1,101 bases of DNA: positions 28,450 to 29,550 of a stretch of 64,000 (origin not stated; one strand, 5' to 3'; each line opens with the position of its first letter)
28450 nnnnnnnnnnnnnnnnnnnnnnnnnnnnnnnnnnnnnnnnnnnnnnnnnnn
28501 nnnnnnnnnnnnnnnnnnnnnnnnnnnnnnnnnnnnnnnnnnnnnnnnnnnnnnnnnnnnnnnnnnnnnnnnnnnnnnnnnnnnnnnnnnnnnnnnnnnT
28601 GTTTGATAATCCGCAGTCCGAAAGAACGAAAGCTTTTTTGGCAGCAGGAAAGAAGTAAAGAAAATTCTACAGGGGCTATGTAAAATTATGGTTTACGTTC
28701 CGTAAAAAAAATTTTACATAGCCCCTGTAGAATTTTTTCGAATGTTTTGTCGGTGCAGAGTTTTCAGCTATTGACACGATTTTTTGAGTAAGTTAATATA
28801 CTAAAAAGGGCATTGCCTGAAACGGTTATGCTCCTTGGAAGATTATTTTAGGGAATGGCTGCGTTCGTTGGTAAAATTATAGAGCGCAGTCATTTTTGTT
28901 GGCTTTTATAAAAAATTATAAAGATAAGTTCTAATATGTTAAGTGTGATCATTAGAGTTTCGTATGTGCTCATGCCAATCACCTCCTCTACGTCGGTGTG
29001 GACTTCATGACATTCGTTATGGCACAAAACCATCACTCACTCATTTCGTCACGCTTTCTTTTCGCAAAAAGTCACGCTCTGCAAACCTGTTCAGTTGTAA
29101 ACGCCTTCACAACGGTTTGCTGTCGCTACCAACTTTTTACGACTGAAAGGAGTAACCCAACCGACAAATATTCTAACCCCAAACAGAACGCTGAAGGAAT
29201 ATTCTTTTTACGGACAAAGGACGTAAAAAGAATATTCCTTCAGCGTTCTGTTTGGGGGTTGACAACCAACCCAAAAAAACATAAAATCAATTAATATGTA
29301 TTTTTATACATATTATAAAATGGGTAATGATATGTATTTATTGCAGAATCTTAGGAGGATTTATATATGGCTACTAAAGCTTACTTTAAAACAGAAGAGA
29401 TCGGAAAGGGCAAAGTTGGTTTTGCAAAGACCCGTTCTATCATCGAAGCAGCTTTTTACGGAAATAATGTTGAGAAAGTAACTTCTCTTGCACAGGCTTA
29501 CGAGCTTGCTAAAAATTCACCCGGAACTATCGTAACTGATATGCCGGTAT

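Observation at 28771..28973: Candidate type I toxin-antitoxin module: convergent ~95-nt sRNA and 27-aa BsrG-like hydrophobic peptide gene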

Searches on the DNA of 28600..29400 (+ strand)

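Call 5: search_rna_families(source=window, start=28600, end=29400, threshold=evalue, max_evalue=10, show_alignments=3)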
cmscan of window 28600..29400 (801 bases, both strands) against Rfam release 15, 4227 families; matches with E-value up to 10: 37.
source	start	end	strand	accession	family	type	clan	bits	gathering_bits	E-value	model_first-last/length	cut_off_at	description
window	29165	29267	-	RF03709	MIR1878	Gene; miRNA;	-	46.2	70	8.1e-08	1-100/100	no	MIR1878 microRNA precursor family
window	29176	29258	-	RF00956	MIR1444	Gene; miRNA;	-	44.8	80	1.3e-07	1-85/85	no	MIR1444 microRNA precursor family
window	29176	29258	-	RF04099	MIR837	Gene; miRNA;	-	36.6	117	1.2e-05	1-122/122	no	MIR837 microRNA precursor family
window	29192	29242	-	RF03729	mir-2363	Gene; miRNA;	-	34.9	90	0.0001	1-72/72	no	mir-2363 microRNA precursor family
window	28653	28747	+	RF04205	MIR2606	Gene; miRNA;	-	33.4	139.7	0.005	1-165/165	no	MIR2606 microRNA precursor family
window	29162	29272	-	RF04069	MIR6135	Gene; miRNA;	-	33.1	99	0.0011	1-122/122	no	MIR6135 microRNA precursor family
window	28659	28738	+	RF04128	MIR8562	Gene; miRNA;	-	31.6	211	0.00091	1-242/242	no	MIR8562 microRNA precursor family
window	29180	29305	+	RF04184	BTnc060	Gene; sRNA;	-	30.2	228.9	0.012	1-213/213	no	Bacteroides sRNA BTnc060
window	28664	28731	-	RF03474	mir-4766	Gene; miRNA;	-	27.8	72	0.0038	1-56/56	no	mir-4766 microRNA precursor family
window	28660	28739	+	RF04118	MIR9481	Gene; miRNA;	-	26.9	130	0.0028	1-135/135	no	MIR9481 microRNA precursor family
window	28661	28737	+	RF03926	MIR1435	Gene; miRNA;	-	26.7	94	0.13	1-186/186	no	MIR1435 microRNA precursor family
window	29097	29257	-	RF02384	FasX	Gene; sRNA;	-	25.9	100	0.04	1-205/205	no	FasX small RNA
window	28660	28736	-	RF03926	MIR1435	Gene; miRNA;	-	25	94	0.3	1-186/186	no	MIR1435 microRNA precursor family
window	29186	29248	-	RF03779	mir-1805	Gene; miRNA;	-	23.9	64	0.014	1-84/84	no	mir-1805 microRNA precursor family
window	28655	28742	-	RF03845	mir-3327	Gene; miRNA;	-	23.3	85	0.14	1-89/89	no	mir-3327 microRNA precursor family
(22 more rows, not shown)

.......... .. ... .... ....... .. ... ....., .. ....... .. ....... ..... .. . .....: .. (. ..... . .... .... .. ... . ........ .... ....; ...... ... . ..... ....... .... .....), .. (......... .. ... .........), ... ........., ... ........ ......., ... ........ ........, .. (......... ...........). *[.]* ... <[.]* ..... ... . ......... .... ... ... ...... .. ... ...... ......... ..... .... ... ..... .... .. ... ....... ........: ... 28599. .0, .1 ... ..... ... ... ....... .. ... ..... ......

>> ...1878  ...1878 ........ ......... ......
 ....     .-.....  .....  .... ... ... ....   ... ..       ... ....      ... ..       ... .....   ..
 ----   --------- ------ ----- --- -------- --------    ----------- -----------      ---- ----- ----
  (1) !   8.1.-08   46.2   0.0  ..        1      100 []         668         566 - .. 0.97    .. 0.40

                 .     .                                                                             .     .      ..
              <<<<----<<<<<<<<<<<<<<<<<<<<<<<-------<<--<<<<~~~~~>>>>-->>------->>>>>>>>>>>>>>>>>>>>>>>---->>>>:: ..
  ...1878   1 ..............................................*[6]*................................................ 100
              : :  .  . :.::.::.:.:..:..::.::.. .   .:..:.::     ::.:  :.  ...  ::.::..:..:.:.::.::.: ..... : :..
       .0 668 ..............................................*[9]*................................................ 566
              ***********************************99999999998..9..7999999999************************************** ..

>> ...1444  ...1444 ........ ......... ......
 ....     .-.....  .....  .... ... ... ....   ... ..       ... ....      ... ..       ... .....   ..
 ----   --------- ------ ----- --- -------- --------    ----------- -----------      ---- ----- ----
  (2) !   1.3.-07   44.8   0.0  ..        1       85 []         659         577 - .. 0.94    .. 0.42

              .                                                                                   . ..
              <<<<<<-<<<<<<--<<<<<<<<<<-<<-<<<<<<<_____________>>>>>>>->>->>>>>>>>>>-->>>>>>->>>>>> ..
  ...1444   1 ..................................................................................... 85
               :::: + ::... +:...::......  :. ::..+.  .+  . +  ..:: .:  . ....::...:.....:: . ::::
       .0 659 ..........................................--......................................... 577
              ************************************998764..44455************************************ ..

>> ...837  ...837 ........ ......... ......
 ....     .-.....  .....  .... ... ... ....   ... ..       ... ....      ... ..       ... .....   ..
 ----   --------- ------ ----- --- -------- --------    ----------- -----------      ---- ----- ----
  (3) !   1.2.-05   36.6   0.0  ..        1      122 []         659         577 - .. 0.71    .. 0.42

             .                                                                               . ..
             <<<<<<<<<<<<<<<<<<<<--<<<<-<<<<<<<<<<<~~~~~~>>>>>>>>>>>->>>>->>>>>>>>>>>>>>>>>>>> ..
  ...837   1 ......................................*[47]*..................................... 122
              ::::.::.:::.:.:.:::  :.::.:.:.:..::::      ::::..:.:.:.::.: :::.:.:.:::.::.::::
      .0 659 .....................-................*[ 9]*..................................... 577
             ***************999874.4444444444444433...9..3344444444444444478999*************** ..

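Call 63: search_dna_similar(query=window:28740-29265:+, collection=phages, mode=distant, max_evalue=1, max_rows=10)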
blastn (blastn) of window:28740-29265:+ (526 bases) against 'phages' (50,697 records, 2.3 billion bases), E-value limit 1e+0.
Records with a match: 15; places in all: 15; records where one place covers at least 80% of the query: 0.
Best place of each record, by identity: 90-95% 15.
By first word of the organism name: Yersinia 15.
By host as written in the record: Yersinia enterocolitica 14; Yersinia enterocolitica ATCC 23715 1.
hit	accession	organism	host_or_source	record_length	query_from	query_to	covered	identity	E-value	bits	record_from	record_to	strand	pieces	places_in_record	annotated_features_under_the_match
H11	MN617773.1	Yersinia phage vB_Yen_X1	Yersinia enterocolitica ATCC 23715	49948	22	49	5%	92.9%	1e-1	43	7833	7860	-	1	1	none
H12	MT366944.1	Yersinia phage vB_YenM_281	Yersinia enterocolitica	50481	22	49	5%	92.9%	1e-1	43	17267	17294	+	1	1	none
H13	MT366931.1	Yersinia phage vB_YenM_12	Yersinia enterocolitica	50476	22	49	5%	92.9%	1e-1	43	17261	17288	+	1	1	none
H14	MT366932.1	Yersinia phage vB_YenM_22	Yersinia enterocolitica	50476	22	49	5%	92.9%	1e-1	43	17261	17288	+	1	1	none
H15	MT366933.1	Yersinia phage vB_YenM_25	Yersinia enterocolitica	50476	22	49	5%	92.9%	1e-1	43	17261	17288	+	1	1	none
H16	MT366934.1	Yersinia phage vB_YenM_27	Yersinia enterocolitica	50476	22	49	5%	92.9%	1e-1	43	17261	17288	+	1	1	none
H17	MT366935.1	Yersinia phage vB_YenM_39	Yersinia enterocolitica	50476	22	49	5%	92.9%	1e-1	43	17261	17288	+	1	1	none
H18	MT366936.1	Yersinia phage vB_YenM_126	Yersinia enterocolitica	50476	22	49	5%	92.9%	1e-1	43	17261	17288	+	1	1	none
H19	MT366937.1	Yersinia phage vB_YenM_526-1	Yersinia enterocolitica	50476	22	49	5%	92.9%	1e-1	43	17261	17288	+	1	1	none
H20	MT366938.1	Yersinia phage vB_YenM_526-2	Yersinia enterocolitica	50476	22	49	5%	92.9%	1e-1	43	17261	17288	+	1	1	none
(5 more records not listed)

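Call 64: search_dna_similar(query=window:28740-29265:+, collection=plasmids, mode=distant, max_evalue=1, max_rows=10)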
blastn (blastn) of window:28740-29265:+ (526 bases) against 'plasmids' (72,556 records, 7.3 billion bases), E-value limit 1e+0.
Records with a match: 5; places in all: 5; records where one place covers at least 80% of the query: 0.
Best place of each record, by identity: 95-99% 2; 90-95% 1; 80-90% 2.
By first word of the organism name: Bacillus 2; Commensalibacter 1; Priestia 1; Cetobacterium 1.
By predicted mobility (MOB-suite, as given by PLSDB): non-mobilizable 4; mobilizable 1.
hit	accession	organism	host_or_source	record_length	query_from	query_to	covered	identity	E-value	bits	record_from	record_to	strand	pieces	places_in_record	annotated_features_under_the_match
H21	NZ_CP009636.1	Bacillus cereus 03BB108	Dust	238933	154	202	9%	83.7%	5e-1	43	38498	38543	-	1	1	none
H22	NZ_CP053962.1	Bacillus cereus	-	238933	154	202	9%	83.7%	5e-1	43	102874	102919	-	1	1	none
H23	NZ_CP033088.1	Commensalibacter melissae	Apis mellifera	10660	157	187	6%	90.3%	5e-1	44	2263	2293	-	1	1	none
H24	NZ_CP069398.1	Priestia megaterium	Homo sapiens,Pure culture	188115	162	188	5%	96.3%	1e-1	46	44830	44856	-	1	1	none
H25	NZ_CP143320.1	Cetobacterium somerae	intestine of Yellow Catfish,pure culture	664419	166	191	5%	96.2%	5e-1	44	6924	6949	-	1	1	patatin-like phospholipase family protein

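Call 108: build_rna_model(alignment_id=A7)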
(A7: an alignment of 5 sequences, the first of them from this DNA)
Model R2 built from alignment A7 (5 sequences, 115 columns); structure: RNAalifold consensus.
model positions 111; base pairs 27; branch points 1; effective number of sequences 1.18; information 0.589 bits per position. Calibrated on 0.2 Mb of random sequence (short: E-values are rough).
structure used (alignment columns):
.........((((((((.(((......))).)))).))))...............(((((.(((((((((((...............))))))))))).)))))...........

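Call 109: search_with_rna_model(model_id=R2, sources=[window, L001, L055, L056, L057, L058, L059, L060, L061, L062, L063, L064, L065, L066, L067, L068, L069, L070, L071, L072, L073, L005, L006, L007, L017, L033, L042, L043, L045, L046, L053, L008], max_evalue=0.1)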
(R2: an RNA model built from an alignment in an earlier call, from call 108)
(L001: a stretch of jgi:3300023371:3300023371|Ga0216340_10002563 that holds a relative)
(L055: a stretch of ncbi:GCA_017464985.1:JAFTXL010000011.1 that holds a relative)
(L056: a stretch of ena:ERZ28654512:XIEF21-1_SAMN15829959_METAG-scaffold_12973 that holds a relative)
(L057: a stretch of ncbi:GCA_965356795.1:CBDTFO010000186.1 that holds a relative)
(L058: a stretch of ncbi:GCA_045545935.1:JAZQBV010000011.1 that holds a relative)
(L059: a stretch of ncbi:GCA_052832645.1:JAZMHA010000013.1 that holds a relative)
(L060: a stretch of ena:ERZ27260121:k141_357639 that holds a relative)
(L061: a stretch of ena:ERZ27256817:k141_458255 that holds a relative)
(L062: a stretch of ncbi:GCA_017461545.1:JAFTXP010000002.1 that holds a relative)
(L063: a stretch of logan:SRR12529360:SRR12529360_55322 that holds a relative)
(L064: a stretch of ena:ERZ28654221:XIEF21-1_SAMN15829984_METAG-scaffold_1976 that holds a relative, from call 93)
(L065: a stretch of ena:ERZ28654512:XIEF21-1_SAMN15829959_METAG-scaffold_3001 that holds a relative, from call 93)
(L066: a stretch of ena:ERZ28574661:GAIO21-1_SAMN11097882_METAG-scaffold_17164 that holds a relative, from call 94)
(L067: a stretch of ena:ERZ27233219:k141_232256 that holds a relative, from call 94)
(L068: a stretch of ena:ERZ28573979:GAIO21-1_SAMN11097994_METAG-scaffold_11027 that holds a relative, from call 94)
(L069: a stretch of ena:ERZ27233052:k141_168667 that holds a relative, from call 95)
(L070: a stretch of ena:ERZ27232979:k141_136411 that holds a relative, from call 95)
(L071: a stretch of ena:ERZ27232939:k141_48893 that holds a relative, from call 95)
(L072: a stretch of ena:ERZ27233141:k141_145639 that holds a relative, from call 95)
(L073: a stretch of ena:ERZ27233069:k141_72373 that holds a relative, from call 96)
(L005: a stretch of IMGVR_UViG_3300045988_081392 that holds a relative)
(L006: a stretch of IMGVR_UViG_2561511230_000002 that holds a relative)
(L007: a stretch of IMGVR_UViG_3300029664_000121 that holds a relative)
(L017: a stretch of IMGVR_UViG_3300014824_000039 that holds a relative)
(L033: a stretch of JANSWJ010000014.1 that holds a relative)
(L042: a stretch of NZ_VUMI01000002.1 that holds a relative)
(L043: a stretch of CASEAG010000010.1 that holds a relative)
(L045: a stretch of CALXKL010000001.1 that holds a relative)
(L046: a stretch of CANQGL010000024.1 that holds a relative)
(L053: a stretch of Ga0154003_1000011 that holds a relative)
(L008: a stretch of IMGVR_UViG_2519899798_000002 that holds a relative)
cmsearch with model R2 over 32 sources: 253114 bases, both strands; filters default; matches with E-value up to 0.1: 9.
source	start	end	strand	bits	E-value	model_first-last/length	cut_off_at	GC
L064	1569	1680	-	122.6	6.6e-23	1-111/111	no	0.35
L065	1569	1680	-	122.6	6.6e-23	1-111/111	no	0.35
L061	1685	1794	+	121.9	9.4e-23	1-111/111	no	0.36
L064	1155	1266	-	120.8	1.6e-22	1-111/111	no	0.39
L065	1155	1266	-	120.8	1.6e-22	1-111/111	no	0.39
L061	2108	2217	+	120.6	1.7e-22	1-111/111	no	0.39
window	28797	28908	+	108.8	5e-20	1-111/111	no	0.38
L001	2431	2542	+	108.8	5e-20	1-111/111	no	0.38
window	52717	52828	+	80.3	4.7e-14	1-111/111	no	0.4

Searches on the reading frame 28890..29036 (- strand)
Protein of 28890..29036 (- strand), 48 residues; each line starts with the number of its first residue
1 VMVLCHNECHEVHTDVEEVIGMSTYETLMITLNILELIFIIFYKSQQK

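Call 7: search_protein_families(library=pfam, proteins=[window:28893-29036:-], max_evalue=10)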
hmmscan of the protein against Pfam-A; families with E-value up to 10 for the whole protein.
seq(48 aa): 2 families
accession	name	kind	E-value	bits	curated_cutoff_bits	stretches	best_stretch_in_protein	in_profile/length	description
PF05512.16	AWPM-19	-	0.11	13.1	27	1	9-41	105-137/142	AWPM-19-like family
PF16935.10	Hol_Tox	-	0.22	11.9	23.3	1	22-33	1-19/34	Putative Holin-like Toxin (Hol-Tox)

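Call 8: search_protein_families(library=ncbifam, proteins=[window:28893-29036:-], max_evalue=10)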
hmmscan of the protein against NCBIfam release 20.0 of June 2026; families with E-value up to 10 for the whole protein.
seq(48 aa): 0 families

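Call 14: find_homologous_proteins(query=window:28893-29036:-, max_evalue=10)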
Query seq(48 aa): no candidate shares three 5-residue words with the query. No homologue found.

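Call 62: search_protein_representatives(protein=window:28890-29036:-)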
Query: 48 residues. Proteins with E-value up to 0.001 (for the whole library): 2; up to 1e-10: 0; up to 1e-30: 0. The best 2 are listed.
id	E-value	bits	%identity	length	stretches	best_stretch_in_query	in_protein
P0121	2.1e-07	46.2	46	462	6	8-28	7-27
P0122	2.4e-05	39.9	48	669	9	3-20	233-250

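Call 91: find_homologous_proteins(query=A6, max_evalue=10)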
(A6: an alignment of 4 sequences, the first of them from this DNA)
Query A6 (4 sequences) (48 aa, profile of the alignment): 7 proteins with E <= 10 among 108 candidates.
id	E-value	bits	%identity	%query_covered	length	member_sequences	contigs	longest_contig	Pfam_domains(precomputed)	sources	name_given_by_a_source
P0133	8.8e-7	46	56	19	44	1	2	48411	-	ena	-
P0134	4.6e-1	28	60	52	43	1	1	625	-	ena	-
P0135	7.0e-1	27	48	65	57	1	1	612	-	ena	-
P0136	5.4e+0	25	38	54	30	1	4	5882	-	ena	-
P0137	5.7e+0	25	-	-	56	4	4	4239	-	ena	-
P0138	5.7e+0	25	-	-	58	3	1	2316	-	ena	-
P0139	9.0e+0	24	-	-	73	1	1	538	-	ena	-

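Call 93: find_encoding_contigs(protein=P0133, flank=1500, max_places=3)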
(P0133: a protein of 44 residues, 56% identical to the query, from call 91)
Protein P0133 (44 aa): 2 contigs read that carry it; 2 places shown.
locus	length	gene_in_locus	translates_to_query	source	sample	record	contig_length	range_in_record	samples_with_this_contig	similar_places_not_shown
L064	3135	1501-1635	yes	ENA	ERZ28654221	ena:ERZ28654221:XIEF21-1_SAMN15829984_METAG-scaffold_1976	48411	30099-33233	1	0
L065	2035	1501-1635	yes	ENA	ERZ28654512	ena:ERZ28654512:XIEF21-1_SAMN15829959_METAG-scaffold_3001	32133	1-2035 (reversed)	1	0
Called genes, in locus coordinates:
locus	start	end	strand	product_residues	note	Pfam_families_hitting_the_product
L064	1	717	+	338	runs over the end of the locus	PF00814:TsaD, PF22521:HypF_C_2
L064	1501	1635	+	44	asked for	-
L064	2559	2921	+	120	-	-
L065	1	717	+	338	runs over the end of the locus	PF00814:TsaD, PF22521:HypF_C_2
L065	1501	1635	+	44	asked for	-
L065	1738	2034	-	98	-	?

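Call 94: find_encoding_contigs(protein=P0136, flank=1500, max_places=4)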
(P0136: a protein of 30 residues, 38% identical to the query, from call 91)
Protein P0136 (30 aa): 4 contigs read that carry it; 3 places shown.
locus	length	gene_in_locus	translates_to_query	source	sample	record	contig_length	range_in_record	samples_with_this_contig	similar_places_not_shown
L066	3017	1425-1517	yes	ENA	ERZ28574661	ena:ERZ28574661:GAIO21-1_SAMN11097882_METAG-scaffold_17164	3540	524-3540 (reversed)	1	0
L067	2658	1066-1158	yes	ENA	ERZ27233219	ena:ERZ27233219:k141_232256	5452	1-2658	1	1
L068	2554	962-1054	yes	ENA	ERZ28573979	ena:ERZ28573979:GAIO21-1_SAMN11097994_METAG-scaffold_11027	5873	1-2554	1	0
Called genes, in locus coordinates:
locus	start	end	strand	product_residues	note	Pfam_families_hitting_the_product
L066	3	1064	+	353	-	?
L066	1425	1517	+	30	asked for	-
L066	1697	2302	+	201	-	PF00440:TetR_N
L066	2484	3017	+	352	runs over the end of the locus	?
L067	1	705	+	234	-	?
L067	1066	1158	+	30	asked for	-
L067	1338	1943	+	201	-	PF00440:TetR_N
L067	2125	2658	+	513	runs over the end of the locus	PF00474:SSF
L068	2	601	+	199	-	?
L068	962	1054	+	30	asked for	-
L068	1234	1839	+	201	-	PF00440:TetR_N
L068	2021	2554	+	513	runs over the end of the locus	PF00474:SSF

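Call 95: find_encoding_contigs(protein=P0137, flank=1500, max_places=4)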
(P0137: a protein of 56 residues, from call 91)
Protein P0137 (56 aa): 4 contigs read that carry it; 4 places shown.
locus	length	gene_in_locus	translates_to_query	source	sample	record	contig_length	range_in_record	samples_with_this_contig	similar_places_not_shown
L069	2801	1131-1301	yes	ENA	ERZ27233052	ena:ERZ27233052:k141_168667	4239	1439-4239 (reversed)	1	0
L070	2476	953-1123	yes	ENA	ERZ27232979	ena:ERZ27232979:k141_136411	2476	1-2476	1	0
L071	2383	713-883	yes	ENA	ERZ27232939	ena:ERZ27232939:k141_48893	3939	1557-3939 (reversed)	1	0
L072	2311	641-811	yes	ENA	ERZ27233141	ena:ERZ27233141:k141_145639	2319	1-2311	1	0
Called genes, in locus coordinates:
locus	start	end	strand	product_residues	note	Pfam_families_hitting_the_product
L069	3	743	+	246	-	?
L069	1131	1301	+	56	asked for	-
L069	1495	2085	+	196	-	PF00440:TetR_N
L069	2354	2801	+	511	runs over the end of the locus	PF00474:SSF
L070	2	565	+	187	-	?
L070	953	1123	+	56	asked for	-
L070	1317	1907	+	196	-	PF00440:TetR_N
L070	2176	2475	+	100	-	?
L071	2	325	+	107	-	?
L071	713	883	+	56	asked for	-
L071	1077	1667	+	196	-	PF00440:TetR_N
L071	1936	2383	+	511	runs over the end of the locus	PF00474:SSF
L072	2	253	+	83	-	?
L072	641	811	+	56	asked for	-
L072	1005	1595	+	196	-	PF00440:TetR_N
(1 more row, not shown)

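Call 96: find_encoding_contigs(protein=P0138, flank=1500, max_places=3)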
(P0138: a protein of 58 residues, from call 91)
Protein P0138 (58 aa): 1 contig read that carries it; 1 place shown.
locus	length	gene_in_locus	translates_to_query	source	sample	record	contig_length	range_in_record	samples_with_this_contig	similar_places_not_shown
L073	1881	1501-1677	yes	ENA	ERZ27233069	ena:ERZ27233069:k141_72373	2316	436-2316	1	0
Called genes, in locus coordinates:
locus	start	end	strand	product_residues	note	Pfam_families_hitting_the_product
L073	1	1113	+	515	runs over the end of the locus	?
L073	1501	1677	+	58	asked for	-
